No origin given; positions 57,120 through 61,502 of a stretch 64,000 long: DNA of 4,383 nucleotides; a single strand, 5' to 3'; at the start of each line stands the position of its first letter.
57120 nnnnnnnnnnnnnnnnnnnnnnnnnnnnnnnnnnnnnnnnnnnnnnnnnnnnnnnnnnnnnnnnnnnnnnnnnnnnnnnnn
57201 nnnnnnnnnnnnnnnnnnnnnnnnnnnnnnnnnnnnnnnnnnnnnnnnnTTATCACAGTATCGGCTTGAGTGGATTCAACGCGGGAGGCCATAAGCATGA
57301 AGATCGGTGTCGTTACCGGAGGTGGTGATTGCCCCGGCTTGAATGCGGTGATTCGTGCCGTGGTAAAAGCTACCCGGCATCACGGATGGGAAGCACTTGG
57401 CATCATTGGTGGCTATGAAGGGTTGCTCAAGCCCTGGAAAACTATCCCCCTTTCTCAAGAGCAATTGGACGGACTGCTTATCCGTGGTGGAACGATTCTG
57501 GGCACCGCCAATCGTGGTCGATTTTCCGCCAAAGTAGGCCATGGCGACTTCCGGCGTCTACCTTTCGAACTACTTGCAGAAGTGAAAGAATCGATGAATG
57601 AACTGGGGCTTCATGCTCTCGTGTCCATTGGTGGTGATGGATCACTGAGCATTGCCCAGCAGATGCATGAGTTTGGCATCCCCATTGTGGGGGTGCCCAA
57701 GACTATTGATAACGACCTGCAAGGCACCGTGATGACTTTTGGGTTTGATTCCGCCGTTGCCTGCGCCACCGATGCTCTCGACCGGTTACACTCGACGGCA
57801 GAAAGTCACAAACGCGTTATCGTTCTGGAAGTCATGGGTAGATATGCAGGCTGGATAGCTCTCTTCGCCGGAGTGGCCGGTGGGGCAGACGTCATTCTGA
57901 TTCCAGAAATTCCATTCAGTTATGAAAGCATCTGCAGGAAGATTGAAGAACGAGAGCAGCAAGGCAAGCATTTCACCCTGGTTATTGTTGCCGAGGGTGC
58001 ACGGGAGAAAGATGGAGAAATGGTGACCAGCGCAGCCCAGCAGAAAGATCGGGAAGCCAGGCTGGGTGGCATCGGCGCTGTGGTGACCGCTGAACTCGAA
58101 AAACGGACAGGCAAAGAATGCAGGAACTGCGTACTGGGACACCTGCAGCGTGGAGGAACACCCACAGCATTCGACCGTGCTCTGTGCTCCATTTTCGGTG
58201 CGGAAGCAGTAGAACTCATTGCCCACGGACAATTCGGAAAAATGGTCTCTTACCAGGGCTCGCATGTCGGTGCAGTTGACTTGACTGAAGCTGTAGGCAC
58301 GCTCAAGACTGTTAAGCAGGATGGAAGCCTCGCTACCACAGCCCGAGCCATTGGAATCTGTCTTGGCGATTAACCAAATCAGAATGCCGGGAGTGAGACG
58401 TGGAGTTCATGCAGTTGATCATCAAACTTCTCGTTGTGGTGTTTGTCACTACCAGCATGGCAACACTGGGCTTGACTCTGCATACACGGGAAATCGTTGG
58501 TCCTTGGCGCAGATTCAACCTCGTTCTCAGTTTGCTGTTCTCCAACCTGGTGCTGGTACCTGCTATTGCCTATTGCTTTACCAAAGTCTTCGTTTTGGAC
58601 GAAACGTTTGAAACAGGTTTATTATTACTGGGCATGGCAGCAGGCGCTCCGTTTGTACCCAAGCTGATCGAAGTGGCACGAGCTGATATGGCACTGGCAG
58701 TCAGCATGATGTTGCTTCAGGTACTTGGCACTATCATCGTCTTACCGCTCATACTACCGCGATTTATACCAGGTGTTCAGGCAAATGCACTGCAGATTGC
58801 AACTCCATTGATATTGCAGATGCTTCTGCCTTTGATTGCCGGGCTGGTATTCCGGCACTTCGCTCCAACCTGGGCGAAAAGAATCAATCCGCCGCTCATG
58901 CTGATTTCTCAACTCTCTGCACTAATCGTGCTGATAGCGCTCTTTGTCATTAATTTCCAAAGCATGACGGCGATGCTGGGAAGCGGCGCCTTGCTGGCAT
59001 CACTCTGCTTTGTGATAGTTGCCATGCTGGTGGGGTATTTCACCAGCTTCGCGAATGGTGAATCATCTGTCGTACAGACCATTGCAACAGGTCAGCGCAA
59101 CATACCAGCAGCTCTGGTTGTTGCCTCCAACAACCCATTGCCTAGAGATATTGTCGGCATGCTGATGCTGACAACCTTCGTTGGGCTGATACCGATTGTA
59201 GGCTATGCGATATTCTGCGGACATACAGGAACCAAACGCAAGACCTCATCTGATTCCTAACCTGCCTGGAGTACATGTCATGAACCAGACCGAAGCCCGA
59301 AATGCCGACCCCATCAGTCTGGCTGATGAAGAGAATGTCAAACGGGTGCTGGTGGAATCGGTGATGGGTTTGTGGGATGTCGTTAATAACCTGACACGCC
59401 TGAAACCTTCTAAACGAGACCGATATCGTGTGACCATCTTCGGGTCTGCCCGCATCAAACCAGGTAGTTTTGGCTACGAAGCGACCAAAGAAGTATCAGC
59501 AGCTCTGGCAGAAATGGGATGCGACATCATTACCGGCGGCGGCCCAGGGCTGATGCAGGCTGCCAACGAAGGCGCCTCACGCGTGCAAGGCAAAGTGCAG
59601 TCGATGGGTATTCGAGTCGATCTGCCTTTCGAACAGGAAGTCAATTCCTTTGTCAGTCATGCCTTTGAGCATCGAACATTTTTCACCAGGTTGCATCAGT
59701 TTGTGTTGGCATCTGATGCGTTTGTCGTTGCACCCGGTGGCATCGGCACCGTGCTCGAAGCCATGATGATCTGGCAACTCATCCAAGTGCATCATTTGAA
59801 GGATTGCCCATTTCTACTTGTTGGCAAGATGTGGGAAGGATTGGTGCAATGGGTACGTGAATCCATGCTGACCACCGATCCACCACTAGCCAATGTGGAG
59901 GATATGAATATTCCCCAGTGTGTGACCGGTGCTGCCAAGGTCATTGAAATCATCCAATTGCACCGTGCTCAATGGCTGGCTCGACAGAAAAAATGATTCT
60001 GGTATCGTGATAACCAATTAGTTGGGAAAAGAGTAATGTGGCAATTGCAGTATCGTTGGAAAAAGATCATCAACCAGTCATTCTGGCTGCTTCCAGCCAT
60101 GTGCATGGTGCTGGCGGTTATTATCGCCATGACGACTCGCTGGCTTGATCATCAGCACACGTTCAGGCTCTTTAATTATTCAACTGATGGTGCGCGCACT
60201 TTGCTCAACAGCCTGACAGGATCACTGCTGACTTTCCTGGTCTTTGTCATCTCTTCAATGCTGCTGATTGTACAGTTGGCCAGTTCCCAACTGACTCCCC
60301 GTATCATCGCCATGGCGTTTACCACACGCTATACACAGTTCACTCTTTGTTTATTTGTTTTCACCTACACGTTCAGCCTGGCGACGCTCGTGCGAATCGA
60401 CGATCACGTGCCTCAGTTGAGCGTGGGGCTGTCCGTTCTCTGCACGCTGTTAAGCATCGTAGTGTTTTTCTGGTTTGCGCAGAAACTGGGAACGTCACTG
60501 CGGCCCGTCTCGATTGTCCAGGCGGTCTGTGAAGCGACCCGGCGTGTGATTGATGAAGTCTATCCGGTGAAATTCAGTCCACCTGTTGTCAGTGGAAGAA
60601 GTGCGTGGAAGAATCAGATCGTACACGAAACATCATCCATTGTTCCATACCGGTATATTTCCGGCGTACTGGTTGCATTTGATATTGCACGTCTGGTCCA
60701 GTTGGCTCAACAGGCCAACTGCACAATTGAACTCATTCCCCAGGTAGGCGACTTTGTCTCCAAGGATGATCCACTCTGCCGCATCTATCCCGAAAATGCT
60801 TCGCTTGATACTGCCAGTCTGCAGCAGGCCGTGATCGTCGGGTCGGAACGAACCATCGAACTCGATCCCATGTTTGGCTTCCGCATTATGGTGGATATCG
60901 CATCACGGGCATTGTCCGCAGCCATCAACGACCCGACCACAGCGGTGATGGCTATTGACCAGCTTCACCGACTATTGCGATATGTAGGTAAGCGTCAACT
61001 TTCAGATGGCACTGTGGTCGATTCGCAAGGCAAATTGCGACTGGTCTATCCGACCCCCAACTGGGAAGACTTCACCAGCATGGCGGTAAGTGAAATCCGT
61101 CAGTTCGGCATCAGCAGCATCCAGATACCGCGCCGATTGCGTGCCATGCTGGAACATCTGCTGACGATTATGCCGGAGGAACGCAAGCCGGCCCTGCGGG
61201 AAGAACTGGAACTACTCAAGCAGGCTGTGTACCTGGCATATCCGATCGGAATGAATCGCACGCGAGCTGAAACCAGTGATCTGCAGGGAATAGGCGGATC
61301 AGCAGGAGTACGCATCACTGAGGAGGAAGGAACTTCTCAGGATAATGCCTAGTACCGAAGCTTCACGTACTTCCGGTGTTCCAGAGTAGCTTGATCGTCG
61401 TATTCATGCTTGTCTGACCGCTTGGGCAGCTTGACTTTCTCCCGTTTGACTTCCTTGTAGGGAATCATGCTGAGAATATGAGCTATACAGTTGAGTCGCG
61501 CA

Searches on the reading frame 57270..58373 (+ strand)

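Call 56: search_protein_families(library=pfam, proteins=[window:57270-58373:+], max_evalue=0.00001)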
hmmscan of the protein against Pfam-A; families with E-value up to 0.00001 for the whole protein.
window:57270-58373:+ (367 aa): 1 family
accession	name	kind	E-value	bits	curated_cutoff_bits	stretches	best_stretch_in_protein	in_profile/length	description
PF00365.25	PFK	-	2.6e-103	345.6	30.9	1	11-317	1-277/277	Phosphofructokinase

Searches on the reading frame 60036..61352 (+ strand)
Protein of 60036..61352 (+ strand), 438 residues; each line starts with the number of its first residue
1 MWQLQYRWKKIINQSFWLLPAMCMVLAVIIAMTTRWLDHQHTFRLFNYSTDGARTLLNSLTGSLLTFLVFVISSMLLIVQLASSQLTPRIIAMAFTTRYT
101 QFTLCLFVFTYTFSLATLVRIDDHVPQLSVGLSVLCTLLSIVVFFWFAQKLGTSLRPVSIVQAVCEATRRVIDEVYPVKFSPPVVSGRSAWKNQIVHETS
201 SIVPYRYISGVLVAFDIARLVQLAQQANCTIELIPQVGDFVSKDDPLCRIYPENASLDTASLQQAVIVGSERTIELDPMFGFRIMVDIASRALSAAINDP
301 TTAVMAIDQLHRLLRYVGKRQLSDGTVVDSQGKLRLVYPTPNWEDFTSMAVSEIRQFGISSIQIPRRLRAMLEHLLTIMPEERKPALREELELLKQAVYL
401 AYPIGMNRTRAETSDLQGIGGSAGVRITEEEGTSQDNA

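Call 90: search_protein_families(library=pfam, proteins=[window:60036-61352:+], max_evalue=0.0001)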
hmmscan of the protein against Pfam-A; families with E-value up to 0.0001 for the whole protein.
window:60036-61352:+ (438 aa): 1 family
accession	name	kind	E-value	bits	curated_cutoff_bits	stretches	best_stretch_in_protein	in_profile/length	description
PF10011.15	DUF2254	-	1e-90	304.6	28.8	1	14-373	2-367/368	Predicted membrane protein (DUF2254)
